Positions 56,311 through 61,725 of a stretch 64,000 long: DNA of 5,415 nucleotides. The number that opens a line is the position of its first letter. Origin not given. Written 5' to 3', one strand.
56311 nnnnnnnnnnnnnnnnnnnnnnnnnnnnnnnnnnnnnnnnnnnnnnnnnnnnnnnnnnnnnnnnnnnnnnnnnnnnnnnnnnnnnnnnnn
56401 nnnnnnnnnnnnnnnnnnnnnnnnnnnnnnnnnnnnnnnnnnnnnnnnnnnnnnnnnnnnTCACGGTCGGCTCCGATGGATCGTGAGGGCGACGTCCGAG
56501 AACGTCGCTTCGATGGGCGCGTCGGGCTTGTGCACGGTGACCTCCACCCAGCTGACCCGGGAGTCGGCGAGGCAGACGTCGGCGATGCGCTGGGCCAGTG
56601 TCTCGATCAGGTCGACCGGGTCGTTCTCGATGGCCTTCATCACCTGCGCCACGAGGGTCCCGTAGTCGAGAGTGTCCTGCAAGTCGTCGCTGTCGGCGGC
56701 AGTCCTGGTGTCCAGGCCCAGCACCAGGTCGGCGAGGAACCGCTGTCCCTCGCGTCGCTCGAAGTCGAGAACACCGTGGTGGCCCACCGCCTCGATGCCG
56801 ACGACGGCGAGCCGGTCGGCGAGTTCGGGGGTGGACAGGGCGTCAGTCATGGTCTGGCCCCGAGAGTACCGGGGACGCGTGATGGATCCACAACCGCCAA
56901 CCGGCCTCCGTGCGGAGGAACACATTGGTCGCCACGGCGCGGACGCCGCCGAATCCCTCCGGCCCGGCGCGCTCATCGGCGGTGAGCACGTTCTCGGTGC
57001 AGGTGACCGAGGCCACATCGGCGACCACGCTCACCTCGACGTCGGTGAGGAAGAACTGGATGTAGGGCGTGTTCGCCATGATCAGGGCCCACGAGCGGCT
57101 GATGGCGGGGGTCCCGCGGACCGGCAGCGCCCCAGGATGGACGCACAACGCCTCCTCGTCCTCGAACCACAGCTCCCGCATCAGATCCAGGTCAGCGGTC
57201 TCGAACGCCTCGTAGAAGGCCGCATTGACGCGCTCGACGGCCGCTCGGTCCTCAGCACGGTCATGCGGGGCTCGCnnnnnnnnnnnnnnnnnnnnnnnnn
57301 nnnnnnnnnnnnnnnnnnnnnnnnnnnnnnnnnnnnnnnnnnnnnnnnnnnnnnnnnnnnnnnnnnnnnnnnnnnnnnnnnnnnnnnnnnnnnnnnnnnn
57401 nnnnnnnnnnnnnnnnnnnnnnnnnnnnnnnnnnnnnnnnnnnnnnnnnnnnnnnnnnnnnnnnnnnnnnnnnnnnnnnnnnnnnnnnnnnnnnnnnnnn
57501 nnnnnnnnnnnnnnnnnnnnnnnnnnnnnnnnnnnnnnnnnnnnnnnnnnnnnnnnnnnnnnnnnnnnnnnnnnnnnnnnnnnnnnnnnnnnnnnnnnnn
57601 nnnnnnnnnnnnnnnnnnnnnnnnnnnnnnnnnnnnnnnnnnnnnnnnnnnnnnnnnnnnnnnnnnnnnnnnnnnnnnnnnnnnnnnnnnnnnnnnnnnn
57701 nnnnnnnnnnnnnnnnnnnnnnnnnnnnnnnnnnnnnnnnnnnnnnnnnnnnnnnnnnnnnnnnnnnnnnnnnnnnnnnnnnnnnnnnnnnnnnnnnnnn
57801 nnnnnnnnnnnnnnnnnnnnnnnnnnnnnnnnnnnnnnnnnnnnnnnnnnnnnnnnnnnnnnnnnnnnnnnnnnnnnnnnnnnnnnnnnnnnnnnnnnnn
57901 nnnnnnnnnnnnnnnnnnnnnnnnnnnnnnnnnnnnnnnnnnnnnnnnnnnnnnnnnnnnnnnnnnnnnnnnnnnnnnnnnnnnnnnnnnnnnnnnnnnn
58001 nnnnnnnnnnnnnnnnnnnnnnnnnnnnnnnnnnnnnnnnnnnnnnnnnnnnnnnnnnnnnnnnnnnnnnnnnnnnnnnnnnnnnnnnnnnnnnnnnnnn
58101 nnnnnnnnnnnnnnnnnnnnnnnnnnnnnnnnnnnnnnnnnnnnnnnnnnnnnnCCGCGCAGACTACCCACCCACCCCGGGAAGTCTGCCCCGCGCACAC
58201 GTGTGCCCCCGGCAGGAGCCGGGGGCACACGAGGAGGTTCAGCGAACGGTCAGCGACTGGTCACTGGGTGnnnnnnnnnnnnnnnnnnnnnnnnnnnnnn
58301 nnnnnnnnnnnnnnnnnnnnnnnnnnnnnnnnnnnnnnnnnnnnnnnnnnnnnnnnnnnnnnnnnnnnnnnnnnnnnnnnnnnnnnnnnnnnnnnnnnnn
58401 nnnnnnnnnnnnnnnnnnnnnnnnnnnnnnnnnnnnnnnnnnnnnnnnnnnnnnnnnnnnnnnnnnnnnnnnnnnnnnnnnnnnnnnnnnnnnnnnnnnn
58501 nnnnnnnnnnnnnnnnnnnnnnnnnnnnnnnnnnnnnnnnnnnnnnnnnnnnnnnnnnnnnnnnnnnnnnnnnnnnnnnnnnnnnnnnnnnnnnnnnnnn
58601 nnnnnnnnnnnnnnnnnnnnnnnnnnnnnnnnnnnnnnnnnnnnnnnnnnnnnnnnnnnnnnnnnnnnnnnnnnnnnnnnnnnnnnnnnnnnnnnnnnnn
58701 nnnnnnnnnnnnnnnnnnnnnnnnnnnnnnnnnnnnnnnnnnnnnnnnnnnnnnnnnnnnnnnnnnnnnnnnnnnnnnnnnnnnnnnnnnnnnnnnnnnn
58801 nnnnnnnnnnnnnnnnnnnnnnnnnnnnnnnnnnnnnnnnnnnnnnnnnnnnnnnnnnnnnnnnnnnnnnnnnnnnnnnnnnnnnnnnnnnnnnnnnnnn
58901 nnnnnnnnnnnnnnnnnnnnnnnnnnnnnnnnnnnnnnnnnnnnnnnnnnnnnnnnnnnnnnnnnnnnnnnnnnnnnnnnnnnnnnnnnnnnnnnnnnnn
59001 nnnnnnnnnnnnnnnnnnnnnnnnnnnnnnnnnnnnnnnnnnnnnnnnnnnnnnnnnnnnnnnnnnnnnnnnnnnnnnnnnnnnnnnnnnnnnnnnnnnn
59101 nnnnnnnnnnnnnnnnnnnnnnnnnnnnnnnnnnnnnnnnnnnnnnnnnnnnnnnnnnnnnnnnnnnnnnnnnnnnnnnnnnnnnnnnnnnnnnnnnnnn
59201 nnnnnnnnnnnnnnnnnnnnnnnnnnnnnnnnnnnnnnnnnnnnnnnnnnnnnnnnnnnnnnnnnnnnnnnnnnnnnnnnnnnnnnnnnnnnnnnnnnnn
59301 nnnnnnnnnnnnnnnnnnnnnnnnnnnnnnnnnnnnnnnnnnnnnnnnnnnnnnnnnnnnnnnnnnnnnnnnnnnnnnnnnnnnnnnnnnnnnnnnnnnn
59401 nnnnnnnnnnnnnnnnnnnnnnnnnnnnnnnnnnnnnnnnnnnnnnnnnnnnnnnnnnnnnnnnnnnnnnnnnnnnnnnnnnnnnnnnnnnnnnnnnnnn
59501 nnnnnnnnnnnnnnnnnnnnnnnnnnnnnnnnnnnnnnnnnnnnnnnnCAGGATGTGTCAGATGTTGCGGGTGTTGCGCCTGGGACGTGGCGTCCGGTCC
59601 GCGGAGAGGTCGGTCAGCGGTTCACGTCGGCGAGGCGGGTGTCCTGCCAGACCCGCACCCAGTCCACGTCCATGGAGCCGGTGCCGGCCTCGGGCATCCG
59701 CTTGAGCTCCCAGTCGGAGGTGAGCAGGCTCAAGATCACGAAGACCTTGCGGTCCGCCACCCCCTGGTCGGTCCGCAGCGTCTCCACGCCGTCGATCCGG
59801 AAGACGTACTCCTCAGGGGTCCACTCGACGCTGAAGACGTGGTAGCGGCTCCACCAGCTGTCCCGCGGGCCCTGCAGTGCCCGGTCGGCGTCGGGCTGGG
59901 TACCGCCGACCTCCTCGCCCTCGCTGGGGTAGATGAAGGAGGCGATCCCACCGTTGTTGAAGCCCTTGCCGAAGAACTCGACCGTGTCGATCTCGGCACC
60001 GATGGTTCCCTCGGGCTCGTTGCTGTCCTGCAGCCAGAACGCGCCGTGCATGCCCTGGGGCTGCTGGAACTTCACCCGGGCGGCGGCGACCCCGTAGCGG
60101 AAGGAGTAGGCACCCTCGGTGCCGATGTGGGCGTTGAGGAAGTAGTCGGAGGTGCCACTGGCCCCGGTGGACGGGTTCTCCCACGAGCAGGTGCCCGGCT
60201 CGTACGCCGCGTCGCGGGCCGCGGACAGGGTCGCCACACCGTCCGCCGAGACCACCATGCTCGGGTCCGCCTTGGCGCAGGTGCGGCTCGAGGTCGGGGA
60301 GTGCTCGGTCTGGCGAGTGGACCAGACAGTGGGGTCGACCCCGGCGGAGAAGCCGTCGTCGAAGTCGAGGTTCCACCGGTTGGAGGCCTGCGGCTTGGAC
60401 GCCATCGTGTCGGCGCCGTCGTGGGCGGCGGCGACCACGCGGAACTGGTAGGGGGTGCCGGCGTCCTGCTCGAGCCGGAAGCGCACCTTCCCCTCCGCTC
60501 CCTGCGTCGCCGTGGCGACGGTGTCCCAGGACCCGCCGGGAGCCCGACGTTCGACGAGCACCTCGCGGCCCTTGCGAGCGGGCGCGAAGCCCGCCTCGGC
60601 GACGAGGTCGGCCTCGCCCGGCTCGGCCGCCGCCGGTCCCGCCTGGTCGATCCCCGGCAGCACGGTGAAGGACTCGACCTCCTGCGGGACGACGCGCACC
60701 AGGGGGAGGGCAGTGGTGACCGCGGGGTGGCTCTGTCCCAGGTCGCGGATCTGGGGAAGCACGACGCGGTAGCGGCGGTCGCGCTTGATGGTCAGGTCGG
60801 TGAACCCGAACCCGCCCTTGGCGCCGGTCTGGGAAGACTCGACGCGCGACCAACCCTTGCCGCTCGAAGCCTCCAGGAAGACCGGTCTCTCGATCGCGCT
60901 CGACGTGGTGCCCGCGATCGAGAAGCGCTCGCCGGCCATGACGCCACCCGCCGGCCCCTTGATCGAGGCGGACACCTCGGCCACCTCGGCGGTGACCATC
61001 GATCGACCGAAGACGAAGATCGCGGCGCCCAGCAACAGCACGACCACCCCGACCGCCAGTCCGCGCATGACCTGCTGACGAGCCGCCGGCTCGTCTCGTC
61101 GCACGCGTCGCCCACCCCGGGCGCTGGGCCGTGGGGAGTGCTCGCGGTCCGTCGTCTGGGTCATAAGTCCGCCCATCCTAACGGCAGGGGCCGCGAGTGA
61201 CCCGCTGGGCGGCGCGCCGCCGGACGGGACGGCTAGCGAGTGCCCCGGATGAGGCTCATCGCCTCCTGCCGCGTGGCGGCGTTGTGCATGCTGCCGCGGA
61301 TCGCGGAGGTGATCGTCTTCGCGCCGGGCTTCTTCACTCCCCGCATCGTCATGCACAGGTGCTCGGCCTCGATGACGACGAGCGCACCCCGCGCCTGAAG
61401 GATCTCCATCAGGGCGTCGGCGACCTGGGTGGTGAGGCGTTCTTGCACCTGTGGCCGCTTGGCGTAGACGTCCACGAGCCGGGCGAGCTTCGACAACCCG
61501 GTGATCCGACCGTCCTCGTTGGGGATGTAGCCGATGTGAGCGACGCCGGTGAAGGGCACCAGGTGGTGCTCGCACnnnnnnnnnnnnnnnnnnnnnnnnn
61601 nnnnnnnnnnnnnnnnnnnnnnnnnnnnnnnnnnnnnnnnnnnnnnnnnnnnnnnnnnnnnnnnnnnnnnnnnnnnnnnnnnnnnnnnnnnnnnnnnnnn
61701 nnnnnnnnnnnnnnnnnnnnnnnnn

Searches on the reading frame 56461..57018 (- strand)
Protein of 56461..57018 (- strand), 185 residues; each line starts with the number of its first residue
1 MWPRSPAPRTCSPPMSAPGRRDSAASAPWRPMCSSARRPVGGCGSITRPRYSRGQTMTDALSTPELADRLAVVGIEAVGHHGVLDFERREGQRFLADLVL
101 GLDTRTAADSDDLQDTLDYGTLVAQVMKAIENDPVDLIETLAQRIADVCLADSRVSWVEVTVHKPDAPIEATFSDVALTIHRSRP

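Call 83: search_protein_families(library=pfam, proteins=[window:56461-57018:-], max_evalue=0.001)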
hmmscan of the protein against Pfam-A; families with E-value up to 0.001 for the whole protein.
window:56461-57018:- (185 aa): 1 family
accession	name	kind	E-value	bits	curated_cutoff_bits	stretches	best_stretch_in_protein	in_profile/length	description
PF02152.23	FolB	-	1.4e-34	119.5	31.8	1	72-180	3-112/113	Dihydroneopterin aldolase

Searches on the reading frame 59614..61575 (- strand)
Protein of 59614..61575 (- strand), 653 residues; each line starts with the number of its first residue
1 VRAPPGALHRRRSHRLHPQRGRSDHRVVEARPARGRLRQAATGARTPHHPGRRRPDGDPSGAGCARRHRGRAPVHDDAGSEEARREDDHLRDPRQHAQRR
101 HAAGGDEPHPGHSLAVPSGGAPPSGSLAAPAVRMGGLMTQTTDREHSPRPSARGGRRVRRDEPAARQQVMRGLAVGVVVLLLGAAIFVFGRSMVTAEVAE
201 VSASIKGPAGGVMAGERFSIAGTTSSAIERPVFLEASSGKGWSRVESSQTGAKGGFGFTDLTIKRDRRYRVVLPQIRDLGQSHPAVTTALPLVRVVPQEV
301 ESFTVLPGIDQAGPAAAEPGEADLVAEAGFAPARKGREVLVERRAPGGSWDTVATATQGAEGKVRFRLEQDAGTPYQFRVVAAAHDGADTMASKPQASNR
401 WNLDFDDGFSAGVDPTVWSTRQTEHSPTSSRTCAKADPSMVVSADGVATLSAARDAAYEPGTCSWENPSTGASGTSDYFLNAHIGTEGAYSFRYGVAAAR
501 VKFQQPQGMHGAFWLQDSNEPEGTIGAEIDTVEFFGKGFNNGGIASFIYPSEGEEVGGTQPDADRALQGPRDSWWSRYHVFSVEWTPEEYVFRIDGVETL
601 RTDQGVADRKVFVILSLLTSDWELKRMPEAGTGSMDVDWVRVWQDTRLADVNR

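Call 83: search_protein_families(library=pfam, proteins=[window:59614-61575:-], max_evalue=0.001)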
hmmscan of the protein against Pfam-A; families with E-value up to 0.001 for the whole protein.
window:59614-61575:- (653 aa): 1 family
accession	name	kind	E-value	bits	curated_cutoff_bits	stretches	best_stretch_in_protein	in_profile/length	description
PF00722.28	Glyco_hydro_16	-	5e-13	49.3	22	1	484-640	34-174/175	Glycosyl hydrolases family 16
